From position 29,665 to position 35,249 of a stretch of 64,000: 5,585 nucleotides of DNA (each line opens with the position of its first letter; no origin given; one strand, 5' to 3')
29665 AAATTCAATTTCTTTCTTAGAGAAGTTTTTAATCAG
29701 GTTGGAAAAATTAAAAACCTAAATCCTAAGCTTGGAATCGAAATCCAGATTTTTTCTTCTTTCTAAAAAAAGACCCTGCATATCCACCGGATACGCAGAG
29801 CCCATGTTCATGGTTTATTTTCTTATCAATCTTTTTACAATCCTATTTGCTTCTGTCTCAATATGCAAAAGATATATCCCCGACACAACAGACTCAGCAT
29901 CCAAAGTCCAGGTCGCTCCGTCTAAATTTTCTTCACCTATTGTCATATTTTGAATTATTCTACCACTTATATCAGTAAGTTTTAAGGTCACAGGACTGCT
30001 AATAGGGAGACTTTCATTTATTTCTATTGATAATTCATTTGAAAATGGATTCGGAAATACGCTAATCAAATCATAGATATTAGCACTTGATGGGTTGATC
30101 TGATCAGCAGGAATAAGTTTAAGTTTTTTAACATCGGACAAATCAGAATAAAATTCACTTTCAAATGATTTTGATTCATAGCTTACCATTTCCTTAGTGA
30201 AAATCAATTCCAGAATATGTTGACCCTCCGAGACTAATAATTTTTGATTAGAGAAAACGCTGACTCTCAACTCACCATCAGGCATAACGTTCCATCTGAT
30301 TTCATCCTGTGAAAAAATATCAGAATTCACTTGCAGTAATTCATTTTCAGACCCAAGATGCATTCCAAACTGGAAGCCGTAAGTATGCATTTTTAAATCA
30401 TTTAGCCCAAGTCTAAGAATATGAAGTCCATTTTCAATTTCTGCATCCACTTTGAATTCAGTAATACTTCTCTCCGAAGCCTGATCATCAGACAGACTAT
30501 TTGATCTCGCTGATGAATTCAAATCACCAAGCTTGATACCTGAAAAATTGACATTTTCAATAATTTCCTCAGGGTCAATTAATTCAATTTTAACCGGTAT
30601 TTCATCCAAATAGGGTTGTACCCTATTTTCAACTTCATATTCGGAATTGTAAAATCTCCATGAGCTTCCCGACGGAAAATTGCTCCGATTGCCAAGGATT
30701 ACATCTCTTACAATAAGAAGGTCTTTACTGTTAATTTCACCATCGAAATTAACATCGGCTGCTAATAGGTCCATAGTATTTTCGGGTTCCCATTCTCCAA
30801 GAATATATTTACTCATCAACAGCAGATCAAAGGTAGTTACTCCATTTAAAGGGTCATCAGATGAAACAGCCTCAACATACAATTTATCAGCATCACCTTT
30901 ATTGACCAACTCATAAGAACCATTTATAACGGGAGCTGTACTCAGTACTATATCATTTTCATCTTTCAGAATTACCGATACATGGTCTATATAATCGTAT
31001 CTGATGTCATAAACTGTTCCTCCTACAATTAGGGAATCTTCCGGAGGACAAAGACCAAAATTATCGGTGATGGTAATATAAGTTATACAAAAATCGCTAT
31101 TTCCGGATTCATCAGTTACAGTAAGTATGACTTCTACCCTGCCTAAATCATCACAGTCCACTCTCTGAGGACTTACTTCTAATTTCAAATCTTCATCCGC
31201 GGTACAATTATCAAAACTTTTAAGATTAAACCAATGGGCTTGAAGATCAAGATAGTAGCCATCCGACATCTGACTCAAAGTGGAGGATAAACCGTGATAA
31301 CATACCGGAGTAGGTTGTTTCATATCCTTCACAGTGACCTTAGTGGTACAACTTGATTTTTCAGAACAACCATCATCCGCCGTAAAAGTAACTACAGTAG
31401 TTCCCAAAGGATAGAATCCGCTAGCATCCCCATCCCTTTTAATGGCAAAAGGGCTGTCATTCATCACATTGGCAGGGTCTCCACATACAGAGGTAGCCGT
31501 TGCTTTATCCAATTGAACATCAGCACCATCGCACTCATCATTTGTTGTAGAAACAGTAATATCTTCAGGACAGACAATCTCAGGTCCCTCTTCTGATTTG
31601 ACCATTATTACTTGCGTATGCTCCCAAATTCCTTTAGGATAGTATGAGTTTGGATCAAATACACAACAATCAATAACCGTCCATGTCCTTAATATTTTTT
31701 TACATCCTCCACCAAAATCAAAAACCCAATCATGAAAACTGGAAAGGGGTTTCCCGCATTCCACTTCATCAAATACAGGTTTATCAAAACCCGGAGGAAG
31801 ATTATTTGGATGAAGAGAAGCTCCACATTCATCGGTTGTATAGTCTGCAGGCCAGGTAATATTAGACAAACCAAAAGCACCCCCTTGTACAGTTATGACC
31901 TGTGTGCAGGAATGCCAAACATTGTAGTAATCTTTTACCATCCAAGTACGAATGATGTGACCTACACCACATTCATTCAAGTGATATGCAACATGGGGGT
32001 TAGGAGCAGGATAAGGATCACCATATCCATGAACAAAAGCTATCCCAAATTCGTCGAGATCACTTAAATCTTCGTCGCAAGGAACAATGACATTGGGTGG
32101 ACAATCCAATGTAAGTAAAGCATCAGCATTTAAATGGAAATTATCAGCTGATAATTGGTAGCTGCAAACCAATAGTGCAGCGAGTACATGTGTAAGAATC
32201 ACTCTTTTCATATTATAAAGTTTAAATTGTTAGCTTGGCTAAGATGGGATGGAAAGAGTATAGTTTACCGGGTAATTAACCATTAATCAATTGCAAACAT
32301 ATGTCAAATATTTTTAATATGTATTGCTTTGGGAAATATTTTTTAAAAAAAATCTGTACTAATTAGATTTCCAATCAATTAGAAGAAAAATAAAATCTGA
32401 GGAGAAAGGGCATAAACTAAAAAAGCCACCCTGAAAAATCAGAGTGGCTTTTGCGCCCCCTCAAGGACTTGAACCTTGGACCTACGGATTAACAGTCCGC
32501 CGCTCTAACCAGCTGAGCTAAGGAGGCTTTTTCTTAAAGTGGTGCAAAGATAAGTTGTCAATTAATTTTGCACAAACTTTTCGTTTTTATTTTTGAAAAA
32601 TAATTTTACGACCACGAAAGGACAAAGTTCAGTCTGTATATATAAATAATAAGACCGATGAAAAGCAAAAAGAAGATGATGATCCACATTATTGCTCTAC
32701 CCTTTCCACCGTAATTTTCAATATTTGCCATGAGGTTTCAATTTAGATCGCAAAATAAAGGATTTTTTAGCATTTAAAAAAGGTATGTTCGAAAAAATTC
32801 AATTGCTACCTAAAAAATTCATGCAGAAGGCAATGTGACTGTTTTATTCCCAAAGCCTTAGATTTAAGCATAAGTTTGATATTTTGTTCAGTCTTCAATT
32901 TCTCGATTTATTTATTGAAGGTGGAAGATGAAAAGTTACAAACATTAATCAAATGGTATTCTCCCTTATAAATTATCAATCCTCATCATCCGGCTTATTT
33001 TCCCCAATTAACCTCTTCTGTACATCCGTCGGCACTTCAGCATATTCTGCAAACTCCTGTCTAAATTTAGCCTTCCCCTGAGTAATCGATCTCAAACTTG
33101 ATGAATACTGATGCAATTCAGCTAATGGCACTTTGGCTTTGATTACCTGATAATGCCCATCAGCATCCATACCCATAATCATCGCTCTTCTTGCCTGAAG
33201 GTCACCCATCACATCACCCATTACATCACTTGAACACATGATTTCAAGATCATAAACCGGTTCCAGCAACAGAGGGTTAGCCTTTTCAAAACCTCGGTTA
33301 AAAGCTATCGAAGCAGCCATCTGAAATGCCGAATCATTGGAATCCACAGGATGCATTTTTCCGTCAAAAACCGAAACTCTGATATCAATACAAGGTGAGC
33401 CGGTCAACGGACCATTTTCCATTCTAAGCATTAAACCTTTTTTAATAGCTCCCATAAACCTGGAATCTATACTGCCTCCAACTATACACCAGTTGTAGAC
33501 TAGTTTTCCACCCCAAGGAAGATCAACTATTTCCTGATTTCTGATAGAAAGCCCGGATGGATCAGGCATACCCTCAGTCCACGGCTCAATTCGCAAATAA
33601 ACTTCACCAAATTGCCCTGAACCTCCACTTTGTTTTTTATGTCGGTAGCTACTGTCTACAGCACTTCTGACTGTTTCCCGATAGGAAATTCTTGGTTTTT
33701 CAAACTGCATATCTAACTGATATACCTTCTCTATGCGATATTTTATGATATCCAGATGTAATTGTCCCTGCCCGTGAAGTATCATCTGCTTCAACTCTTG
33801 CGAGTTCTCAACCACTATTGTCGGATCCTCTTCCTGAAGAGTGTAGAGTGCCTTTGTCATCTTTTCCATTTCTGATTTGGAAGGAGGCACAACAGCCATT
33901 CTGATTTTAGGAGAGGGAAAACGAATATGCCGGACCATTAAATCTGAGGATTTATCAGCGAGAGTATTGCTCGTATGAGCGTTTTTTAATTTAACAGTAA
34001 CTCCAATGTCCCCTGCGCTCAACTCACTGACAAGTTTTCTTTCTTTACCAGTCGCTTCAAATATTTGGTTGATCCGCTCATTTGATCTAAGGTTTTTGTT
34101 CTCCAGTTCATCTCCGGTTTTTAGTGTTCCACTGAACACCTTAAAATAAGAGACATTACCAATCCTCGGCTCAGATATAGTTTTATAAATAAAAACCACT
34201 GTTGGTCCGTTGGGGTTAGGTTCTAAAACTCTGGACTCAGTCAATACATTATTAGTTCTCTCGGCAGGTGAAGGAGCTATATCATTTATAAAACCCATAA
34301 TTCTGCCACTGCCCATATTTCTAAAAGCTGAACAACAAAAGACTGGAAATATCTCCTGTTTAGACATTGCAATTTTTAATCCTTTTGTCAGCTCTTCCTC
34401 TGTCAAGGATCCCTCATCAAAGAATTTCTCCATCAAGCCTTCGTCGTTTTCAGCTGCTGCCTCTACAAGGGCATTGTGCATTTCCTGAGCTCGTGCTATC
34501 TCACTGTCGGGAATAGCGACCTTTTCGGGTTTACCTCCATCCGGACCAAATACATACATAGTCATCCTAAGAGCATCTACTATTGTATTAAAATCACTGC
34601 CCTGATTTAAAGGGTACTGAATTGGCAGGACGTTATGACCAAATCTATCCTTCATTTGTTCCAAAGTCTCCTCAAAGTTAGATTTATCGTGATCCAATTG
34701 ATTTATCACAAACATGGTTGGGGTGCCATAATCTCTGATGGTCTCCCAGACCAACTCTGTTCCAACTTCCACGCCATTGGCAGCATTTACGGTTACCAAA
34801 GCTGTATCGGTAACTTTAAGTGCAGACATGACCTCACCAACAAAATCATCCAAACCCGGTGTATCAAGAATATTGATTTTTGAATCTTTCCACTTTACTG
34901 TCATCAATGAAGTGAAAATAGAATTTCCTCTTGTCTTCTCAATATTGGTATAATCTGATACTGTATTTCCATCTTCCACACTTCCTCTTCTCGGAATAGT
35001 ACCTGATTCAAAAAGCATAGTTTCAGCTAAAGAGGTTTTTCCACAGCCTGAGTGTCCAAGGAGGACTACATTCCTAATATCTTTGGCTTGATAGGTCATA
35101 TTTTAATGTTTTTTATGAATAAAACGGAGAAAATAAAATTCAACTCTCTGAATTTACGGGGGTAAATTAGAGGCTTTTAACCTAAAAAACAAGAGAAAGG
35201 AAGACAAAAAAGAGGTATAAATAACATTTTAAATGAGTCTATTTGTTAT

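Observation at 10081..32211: Four tandem giant Cys-rich T9SS cargo paralogues, each carrying both a dockerin-like and a cohesin-like module next to the CTD anchor: candidate self-assembling surface scaffold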

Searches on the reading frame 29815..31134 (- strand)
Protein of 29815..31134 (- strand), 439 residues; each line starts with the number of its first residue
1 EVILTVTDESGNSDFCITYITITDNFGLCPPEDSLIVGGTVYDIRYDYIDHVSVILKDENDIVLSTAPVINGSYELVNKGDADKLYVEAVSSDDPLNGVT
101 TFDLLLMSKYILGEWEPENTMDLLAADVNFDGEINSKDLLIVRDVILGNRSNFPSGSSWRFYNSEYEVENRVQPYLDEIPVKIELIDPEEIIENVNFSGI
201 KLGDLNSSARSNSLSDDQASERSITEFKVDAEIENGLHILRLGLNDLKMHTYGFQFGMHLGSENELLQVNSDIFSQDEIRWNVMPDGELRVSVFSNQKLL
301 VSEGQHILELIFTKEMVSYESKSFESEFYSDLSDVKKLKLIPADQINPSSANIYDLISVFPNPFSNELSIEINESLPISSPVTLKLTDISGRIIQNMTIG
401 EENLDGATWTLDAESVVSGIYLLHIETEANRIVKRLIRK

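Call 52: find_homologous_proteins(query=window:29815-31134:-, max_evalue=1e-10)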
Query window:29815-31134:- (439 aa): 11 proteins with E <= 1e-10 among 6637 candidates.
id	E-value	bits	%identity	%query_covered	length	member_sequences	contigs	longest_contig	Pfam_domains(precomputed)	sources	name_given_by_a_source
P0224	2.2e-31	128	29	99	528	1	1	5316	PF18962.8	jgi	jgi:hypothetical protein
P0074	1.3e-21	95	29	88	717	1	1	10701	-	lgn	-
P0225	1.1e-19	89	26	98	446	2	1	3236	-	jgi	jgi:hypothetical protein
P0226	7.4e-19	86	26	100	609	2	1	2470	PF13585.13,PF00963.25,PF18962.8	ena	-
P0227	5.2e-18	83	26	89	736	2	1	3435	-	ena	-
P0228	1.8e-17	82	27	84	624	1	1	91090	PF13585.13,PF00404.25,PF00963.25,PF18962.8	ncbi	ncbi:MAG: T9SS type A sorting domain-containing protein [Saprospiraceae bacterium]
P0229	3.0e-15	74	26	97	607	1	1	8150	PF13585.13,PF00963.25,PF18962.8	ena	-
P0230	3.9e-15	74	27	98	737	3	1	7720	-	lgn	-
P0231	8.0e-12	63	25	97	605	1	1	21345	PF13585.13,PF00963.25,PF18962.8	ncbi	ncbi:MAG: T9SS type A sorting domain-containing protein [Saprospiraceae bacterium]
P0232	1.9e-11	62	28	92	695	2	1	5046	PF00404.25,PF00963.25,PF18962.8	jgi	jgi:hypothetical protein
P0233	3.8e-11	61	30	50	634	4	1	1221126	-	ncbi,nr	ncbi:MAG: T9SS type A sorting domain-containing protein [Saprospiraceae bacterium]|nr:T9SS type A so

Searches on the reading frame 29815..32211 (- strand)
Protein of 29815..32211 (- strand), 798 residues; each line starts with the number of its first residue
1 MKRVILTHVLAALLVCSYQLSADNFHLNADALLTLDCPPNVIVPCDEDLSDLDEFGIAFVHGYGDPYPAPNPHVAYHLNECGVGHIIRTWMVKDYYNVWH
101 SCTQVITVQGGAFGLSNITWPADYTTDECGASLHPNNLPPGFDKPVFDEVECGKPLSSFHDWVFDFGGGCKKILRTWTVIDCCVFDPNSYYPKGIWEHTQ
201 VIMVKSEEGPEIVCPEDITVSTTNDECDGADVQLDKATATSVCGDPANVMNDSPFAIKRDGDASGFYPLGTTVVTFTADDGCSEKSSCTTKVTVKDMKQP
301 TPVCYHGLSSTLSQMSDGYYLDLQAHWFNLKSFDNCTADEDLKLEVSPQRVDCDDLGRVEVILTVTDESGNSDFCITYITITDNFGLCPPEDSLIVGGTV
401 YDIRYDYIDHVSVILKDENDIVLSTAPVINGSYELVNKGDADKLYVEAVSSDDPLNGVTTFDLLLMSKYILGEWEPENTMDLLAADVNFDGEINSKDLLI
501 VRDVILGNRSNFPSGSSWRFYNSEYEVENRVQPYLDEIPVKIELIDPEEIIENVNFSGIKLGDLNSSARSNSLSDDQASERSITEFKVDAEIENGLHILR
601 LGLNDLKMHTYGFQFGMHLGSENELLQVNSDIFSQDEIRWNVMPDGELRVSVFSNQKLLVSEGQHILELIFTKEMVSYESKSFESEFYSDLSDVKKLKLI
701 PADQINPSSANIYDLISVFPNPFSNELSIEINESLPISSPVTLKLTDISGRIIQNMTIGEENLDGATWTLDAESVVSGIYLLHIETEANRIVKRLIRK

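Call 3: search_protein_families(library=pfam, proteins=[window:29815-32211:-], max_evalue=0.01)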
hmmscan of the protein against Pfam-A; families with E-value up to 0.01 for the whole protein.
window:29815-32211:- (798 aa): 3 families
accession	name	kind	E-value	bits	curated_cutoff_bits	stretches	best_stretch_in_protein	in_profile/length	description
PF18962.6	Por_Secre_tail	-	8.4e-10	39.3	27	1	718-796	1-74/75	Secretion system C-terminal sorting domain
PF00404.24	Dockerin_1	-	5.8e-09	36.5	22.9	1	458-503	10-54/57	Dockerin type I domain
PF02494.22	HYR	-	0.00074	20.2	21.7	1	210-294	6-81/81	HYR domain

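Call 4: search_protein_families(library=ncbifam, proteins=[window:29815-32211:-], max_evalue=0.01)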
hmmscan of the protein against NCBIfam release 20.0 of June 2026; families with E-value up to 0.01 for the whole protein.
window:29815-32211:- (798 aa): 3 families
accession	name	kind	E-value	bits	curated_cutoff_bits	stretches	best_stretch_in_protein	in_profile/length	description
TIGR04183.1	Por_Secre_tail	domain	1.8e-09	37.4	23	1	718-798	1-72/72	T9SS type A sorting domain-containing protein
NF038113.1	T9SSA_dep_M36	equivalog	4.1e-08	31.9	885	1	714-797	791-868/869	T9SS-dependent M36 family metallopeptidase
NF052323.1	T9SSA_dep_M6i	equivalog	0.00029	18.9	600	1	719-789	961-1029/1043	T9SS-dependent M6-like inactivated metalloprotease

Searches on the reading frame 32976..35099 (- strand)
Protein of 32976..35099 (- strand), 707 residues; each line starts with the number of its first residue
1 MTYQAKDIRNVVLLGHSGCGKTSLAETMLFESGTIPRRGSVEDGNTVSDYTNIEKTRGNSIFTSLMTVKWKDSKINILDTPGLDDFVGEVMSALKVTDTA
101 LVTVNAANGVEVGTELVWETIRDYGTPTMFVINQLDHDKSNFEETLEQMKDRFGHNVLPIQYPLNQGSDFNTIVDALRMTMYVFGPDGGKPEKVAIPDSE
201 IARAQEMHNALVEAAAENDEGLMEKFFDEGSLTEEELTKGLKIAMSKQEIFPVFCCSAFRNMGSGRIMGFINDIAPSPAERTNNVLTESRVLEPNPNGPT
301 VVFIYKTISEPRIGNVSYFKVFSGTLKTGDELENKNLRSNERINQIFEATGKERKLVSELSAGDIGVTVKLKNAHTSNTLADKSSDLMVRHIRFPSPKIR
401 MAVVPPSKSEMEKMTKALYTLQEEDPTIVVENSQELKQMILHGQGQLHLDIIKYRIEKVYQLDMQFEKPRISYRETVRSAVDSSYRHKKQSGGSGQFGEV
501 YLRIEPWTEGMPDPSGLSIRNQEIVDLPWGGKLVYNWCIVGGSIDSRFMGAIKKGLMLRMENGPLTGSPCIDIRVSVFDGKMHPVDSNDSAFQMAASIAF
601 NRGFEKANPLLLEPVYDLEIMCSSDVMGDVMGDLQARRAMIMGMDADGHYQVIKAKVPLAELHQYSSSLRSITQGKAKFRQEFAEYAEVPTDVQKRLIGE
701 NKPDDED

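Call 8: search_protein_families(library=pfam, proteins=[window:32976-35099:-], max_evalue=0.001)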
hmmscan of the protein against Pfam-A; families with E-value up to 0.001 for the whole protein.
window:32976-35099:- (707 aa): 9 families
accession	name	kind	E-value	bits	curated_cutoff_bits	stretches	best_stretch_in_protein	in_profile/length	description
PF00009.33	GTP_EFTU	-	2.5e-39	135.3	26.5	1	6-276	1-187/188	Elongation factor Tu GTP binding domain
PF03764.24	EFG_IV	-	6.2e-30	103.9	24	1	469-608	1-121/121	Elongation factor G, domain IV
PF00679.30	EFG_C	-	6.3e-28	97.1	27.9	1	611-696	2-88/89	Elongation factor G C-terminus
PF14492.12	EFG_III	-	1.8e-20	73.2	27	1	394-467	1-74/75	Elongation Factor G, domain III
PF22042.2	EF-G_D2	-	3.7e-09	37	27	1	302-381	4-82/84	Elongation factor G domain 2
PF03144.31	GTP_EFTU_D2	-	4.8e-09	37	30.3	1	314-381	1-73/73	Elongation factor Tu domain 2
PF16658.11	RF3_C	-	2.4e-07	31.1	40.1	1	397-482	9-94/132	Class II release factor RF3, C-terminal domain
PF01926.29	MMR_HSR1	-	0.00011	22.7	21.9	1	11-133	2-112/113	50S ribosome-binding GTPase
PF00005.33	ABC_tran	-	0.00074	20.6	25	0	9-59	12-60/137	ABC transporter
